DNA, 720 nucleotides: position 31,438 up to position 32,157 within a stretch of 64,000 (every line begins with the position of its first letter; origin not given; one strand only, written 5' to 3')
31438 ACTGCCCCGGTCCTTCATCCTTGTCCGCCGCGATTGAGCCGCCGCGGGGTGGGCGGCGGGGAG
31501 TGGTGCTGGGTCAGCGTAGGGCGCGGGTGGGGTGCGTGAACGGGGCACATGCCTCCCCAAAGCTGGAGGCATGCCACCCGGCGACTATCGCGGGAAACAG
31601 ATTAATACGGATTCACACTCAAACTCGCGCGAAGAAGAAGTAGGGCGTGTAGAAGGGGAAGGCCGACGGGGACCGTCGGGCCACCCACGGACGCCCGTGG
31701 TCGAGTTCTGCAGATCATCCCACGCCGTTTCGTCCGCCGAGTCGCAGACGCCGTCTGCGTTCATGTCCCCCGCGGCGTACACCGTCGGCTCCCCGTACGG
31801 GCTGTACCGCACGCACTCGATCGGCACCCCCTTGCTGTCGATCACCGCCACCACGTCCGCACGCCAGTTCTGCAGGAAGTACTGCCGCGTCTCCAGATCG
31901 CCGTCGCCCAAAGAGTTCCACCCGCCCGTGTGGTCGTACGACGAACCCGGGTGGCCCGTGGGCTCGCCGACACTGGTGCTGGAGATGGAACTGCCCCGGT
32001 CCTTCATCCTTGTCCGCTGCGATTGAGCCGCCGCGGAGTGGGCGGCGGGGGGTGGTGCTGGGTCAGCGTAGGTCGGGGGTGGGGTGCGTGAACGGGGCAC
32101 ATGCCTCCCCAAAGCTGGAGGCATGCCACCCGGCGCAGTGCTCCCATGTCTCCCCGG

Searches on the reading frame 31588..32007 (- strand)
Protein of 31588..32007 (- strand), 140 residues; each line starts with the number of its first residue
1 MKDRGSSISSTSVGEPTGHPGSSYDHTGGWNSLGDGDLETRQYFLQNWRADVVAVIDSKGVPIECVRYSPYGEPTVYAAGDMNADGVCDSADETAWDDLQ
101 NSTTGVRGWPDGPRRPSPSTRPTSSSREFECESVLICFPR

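Call 35: search_protein_representatives(protein=window:31588-32007:-)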
Query: 140 residues. Proteins with E-value up to 0.001 (for the whole library): 886; up to 1e-10: 238; up to 1e-30: 1. The best 150 are listed.
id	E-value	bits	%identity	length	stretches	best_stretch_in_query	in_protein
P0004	2.7e-46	173.5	83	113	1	1-96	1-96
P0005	1.6e-22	96.3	54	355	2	25-104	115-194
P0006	6.0e-22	94.5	54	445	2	25-104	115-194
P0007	1.2e-21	93.5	54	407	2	25-100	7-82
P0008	2.0e-21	92.8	59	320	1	30-111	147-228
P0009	7.3e-21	91.0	55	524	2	25-106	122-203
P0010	1.2e-20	90.3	59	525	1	25-109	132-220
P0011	4.1e-20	88.5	57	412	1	30-111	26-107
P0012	4.7e-20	88.4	48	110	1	26-109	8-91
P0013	8.6e-20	87.5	57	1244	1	23-101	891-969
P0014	1.9e-19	86.4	51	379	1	29-106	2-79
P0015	2.5e-19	86.0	59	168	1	28-100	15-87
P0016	3.1e-19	85.7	52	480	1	25-103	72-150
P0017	4.8e-19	85.1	52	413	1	18-102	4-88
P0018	6.0e-19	84.7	57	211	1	30-104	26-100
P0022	2.1e-18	83.0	50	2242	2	27-103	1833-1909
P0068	5.6e-15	71.9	51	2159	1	26-100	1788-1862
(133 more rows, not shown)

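Call 37: search_protein_families(library=pfam, proteins=[P0022, P0013, P0005, P0008, P0068], max_evalue=0.001)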
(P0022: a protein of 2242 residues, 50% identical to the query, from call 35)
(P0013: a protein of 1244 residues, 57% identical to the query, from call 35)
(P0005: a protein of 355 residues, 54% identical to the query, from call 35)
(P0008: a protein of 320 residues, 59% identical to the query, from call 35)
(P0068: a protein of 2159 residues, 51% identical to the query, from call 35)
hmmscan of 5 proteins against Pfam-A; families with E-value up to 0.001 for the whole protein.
P0022 (2242 aa): 1 family
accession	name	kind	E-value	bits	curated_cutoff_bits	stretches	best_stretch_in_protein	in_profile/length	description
PF05593.20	RHS_repeat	-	1.3e-14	54.6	22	0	888-914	1-27/38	RHS Repeat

P0013 (1244 aa): 0 families

P0005 (355 aa): 1 family
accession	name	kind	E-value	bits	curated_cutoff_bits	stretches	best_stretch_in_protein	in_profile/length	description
PF00404.24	Dockerin_1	-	0.00047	20.7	22.9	0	202-217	37-52/57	Dockerin type I domain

P0008 (320 aa): 0 families

P0068 (2159 aa): 1 family
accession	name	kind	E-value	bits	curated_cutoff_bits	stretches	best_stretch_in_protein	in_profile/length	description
PF05593.20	RHS_repeat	-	9e-19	67.8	22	1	836-865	1-30/38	RHS Repeat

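Call 58: search_protein_families(library=ncbifam, proteins=[window:31588-32007:-, P0005], max_evalue=0.1)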
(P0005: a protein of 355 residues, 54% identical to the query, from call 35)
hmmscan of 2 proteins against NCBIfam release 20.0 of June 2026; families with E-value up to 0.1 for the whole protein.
window:31588-32007:- (140 aa): 0 families

P0005 (355 aa): 2 families
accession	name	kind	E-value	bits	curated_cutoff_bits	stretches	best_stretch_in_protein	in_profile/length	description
TIGR03696.1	Rhs_assc_core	domain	6.4e-14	52.2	32.5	1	236-300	12-76/76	RHS repeat-associated core domain-containing protein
TIGR01643.1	YD_repeat_2x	repeat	0.0018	18.7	15.8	1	16-49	2-32/42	YD repeat-containing protein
